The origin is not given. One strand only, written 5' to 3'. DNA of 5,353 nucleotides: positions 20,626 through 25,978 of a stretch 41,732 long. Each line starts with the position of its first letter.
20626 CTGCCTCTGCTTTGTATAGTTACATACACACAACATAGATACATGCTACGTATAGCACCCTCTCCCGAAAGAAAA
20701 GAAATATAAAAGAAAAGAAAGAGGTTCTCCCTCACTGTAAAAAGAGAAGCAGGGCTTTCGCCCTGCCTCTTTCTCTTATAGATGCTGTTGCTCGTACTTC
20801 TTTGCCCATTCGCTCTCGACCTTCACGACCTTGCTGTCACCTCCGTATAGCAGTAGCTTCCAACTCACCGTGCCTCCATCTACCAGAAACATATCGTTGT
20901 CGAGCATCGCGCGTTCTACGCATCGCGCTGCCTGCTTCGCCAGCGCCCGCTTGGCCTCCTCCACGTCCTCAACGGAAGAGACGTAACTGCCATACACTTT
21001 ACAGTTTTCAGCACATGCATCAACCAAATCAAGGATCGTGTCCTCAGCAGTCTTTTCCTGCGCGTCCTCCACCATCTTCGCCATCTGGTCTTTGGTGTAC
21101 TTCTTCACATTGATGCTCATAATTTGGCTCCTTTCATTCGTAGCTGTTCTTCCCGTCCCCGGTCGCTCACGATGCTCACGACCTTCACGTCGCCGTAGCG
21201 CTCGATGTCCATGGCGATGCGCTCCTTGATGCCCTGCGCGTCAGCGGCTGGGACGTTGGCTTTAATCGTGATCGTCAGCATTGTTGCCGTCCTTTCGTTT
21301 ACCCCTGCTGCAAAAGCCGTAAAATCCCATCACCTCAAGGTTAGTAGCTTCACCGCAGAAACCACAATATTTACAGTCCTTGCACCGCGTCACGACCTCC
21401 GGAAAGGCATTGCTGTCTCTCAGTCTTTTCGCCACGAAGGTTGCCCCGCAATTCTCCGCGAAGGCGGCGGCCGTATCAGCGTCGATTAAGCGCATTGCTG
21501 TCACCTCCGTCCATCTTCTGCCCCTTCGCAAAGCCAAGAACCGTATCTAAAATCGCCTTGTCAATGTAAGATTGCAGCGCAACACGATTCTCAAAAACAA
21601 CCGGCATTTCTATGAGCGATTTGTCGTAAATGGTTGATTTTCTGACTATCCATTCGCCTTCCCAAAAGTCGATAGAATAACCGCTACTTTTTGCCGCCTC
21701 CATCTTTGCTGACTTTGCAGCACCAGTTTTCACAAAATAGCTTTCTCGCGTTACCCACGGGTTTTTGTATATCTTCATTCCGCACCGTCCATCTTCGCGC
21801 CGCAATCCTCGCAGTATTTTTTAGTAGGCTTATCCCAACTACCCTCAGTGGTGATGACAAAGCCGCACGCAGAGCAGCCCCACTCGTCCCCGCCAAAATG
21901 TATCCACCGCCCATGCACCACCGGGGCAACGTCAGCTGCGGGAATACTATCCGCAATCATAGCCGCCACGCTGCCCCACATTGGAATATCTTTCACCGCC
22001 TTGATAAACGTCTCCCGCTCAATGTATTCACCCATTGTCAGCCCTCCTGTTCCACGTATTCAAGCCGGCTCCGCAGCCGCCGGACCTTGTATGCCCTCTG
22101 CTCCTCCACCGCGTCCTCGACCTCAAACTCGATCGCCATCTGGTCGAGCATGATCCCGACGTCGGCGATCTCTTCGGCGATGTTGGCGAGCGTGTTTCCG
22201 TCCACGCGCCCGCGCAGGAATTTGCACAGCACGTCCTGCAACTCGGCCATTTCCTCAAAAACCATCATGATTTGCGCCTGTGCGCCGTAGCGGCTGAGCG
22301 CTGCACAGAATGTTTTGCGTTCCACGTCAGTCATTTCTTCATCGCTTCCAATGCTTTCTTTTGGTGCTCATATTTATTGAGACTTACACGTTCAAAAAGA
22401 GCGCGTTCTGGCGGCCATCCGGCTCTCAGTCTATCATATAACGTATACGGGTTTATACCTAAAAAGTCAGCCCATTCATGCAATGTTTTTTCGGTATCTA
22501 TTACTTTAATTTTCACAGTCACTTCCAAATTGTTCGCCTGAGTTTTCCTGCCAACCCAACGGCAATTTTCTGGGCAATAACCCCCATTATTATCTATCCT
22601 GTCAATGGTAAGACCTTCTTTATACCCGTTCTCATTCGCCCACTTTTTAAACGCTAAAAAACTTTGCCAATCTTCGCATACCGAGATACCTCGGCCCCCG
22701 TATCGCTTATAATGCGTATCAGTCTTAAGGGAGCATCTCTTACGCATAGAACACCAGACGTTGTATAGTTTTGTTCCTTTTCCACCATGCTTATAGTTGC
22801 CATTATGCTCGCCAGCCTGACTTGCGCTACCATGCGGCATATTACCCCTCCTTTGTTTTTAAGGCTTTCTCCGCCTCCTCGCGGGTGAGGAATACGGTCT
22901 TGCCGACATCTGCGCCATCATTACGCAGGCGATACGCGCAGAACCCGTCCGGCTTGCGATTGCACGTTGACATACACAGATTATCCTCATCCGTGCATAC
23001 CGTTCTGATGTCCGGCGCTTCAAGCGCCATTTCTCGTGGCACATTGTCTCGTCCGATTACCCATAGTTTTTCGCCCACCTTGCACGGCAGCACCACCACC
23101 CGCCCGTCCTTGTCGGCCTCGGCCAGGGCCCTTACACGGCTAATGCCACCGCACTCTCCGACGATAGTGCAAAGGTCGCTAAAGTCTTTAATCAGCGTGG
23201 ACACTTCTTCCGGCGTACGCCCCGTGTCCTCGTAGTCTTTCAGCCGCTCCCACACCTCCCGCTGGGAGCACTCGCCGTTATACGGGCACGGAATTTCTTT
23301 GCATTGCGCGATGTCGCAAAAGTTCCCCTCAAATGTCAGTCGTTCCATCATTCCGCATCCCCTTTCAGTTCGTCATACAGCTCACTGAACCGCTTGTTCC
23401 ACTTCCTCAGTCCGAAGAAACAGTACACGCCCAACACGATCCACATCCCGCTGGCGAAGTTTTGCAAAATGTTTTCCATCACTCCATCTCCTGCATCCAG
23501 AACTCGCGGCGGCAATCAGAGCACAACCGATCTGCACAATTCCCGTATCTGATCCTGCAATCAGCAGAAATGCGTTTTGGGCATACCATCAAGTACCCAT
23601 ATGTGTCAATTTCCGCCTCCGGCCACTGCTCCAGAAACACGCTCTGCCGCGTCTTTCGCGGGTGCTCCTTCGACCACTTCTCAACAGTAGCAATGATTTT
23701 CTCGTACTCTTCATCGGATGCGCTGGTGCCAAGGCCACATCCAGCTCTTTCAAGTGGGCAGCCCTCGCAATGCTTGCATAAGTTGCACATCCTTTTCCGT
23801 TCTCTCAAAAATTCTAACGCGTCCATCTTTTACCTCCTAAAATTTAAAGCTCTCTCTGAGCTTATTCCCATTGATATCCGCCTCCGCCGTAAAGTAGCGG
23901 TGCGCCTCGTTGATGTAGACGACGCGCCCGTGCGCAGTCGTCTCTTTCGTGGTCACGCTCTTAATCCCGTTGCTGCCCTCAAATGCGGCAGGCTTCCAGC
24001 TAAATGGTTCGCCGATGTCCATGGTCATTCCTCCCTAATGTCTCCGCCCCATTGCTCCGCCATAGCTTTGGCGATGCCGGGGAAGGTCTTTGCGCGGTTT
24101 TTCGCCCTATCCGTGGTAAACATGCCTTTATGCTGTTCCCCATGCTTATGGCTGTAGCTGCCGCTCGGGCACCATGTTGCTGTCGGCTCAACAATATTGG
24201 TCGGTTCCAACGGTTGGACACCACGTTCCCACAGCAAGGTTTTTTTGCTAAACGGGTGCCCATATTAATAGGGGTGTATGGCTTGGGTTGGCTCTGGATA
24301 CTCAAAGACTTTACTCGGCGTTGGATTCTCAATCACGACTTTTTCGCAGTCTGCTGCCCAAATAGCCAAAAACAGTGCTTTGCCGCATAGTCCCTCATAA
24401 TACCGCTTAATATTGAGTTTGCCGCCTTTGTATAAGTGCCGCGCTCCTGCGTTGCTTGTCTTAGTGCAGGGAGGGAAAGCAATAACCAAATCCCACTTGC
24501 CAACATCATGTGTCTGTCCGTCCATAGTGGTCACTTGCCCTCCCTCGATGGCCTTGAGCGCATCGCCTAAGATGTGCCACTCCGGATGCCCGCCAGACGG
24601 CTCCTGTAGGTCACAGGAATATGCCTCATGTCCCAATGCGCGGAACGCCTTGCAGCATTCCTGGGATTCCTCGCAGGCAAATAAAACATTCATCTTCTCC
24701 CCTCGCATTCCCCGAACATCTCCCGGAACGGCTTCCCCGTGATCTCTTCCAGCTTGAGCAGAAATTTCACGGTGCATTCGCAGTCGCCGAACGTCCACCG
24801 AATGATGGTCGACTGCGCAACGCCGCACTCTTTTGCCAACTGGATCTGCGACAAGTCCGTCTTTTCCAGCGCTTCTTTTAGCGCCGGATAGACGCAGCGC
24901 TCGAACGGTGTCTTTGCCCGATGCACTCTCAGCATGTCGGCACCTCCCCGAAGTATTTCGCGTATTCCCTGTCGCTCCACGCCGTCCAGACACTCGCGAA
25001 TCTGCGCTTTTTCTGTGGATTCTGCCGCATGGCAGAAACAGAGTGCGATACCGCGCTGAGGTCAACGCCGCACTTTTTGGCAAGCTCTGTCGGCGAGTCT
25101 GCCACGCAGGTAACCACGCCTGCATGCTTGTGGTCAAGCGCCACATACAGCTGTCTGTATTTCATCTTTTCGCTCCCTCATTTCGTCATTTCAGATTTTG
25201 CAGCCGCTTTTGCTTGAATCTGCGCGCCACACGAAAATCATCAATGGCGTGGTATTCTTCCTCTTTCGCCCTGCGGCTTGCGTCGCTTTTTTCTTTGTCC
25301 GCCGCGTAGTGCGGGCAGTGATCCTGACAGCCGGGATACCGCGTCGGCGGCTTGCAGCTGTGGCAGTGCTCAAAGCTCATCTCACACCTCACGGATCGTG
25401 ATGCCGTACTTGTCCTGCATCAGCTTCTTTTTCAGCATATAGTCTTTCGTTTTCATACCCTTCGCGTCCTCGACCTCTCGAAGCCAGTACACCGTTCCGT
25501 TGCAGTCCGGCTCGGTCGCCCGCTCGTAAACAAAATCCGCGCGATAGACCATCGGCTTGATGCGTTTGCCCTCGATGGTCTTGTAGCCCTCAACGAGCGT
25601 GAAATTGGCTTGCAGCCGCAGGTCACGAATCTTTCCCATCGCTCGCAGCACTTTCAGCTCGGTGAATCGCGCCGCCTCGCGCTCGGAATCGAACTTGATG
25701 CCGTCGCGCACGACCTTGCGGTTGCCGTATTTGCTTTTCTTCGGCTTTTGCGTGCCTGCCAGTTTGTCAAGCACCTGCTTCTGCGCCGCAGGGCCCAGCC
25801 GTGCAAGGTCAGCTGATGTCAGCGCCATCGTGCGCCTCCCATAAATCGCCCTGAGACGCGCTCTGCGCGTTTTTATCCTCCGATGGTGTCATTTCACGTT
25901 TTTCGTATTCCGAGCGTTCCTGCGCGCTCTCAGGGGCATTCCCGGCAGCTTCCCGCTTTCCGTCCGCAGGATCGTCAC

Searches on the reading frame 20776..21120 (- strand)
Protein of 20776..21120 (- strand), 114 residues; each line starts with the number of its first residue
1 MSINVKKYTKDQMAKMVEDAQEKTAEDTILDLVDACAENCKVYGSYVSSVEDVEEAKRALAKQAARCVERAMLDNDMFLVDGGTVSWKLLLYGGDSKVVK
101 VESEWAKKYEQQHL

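Call 12: search_protein_families(library=pfam, max_evalue=0.01, proteins=[window:20776-21120:-])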
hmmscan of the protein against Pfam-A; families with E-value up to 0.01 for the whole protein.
window:20776-21120:- (114 aa): 0 families

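Call 19: search_protein_families(library=phrogs, max_evalue=0.001, proteins=[window:20776-21120:-])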
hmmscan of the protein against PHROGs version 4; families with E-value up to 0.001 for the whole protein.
window:20776-21120:- (114 aa): 0 families

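Call 31: search_protein_families(library=ncbifam, max_evalue=0.01, proteins=[window:20776-21120:-])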
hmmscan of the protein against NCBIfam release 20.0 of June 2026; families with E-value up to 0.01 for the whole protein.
window:20776-21120:- (114 aa): 1 family
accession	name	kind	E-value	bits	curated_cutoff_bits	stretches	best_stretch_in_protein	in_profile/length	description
NF001199.0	PRK00164.2-1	equivalog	0.0047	16.1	231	1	5-85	160-238/308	GTP 3',8-cyclase MoaA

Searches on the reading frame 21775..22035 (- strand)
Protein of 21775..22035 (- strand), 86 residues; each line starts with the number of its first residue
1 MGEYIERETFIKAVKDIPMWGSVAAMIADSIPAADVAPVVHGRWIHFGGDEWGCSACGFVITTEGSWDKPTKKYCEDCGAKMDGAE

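Call 18: search_protein_families(library=pfam, max_evalue=0.01, proteins=[window:21775-22035:-])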
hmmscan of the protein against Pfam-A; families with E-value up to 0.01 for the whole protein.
window:21775-22035:- (86 aa): 0 families

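Call 19: search_protein_families(library=phrogs, max_evalue=0.001, proteins=[window:21775-22035:-])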
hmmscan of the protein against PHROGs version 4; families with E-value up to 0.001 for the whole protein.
window:21775-22035:- (86 aa): 1 family
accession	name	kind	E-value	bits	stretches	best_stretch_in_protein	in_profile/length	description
phrog_22543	-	unknown function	1.4e-09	39.3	1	24-85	37-100/105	-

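Call 31: search_protein_families(library=ncbifam, max_evalue=0.01, proteins=[window:21775-22035:-])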
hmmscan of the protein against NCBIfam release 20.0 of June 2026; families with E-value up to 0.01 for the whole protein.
window:21775-22035:- (86 aa): 0 families

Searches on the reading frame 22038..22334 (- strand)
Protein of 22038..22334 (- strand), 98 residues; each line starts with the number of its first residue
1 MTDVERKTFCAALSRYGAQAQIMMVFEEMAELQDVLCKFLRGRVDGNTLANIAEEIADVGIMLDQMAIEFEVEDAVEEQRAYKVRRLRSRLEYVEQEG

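Call 18: search_protein_families(library=pfam, max_evalue=0.01, proteins=[window:22038-22334:-])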
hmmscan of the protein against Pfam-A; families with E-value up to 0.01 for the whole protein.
window:22038-22334:- (98 aa): 0 families

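Call 19: search_protein_families(library=phrogs, max_evalue=0.001, proteins=[window:22038-22334:-])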
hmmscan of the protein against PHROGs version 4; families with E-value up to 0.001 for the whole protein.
window:22038-22334:- (98 aa): 1 family
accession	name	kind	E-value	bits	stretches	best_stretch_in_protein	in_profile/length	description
phrog_2245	-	other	3.5e-26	93.3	1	4-95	120-209/218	nucleoside triphosphate pyrophosphohydrolase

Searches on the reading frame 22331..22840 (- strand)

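Call 18: search_protein_families(library=pfam, max_evalue=0.01, proteins=[window:22331-22840:-])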
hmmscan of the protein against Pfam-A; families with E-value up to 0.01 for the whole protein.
window:22331-22840:- (169 aa): 0 families

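Call 19: search_protein_families(library=phrogs, max_evalue=0.001, proteins=[window:22331-22840:-])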
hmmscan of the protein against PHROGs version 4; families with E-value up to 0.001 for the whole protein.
window:22331-22840:- (169 aa): 7 families
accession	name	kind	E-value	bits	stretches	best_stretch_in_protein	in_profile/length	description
phrog_3377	-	DNA, RNA and nucleotide metabolism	3.8e-52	178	1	16-161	5-152/196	HNH endonuclease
phrog_374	-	DNA, RNA and nucleotide metabolism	1.5e-46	160.4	1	11-165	260-413/617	HNH endonuclease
phrog_8790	-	DNA, RNA and nucleotide metabolism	6.7e-31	109.1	1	16-109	16-107/241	restriction endonuclease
phrog_2081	-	DNA, RNA and nucleotide metabolism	1.7e-29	104.2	1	12-118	92-210/433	HNH endonuclease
phrog_953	-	DNA, RNA and nucleotide metabolism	5.3e-22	79.7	1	18-99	217-299/420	HNH endonuclease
phrog_3118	-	DNA, RNA and nucleotide metabolism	3.5e-05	24.4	1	74-105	66-95/287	HNH endonuclease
phrog_3322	-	DNA, RNA and nucleotide metabolism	8.9e-05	23.4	1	76-99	105-128/162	endonuclease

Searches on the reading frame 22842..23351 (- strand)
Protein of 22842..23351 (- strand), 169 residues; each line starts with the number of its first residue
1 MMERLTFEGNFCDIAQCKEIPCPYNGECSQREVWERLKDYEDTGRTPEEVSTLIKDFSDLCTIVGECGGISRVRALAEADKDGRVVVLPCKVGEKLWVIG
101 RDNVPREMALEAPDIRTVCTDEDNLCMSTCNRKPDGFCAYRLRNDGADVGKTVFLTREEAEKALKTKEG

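Call 18: search_protein_families(library=pfam, max_evalue=0.01, proteins=[window:22842-23351:-])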
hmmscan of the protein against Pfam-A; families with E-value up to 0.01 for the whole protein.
window:22842-23351:- (169 aa): 0 families

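Call 19: search_protein_families(library=phrogs, max_evalue=0.001, proteins=[window:22842-23351:-])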
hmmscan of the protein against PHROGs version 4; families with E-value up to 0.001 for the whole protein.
window:22842-23351:- (169 aa): 1 family
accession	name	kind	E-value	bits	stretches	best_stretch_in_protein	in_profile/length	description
phrog_38832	-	unknown function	1.4e-18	68.4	1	35-165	39-181/186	-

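Call 31: search_protein_families(library=ncbifam, max_evalue=0.01, proteins=[window:22842-23351:-])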
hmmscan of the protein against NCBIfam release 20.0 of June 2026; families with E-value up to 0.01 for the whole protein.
window:22842-23351:- (169 aa): 0 families

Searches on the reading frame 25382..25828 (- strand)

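Call 31: search_protein_families(library=ncbifam, max_evalue=0.01, proteins=[window:25382-25828:-])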
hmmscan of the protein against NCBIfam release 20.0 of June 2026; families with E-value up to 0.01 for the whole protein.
window:25382-25828:- (148 aa): 0 families

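Call 32: search_protein_families(library=pfam, max_evalue=0.01, proteins=[window:25382-25828:-])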
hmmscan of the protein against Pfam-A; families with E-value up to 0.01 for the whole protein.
window:25382-25828:- (148 aa): 1 family
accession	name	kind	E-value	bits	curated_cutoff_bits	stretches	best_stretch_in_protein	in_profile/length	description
PF06356.17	DUF1064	-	1e-21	77.9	24.7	1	31-141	1-101/117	Protein of unknown function (DUF1064)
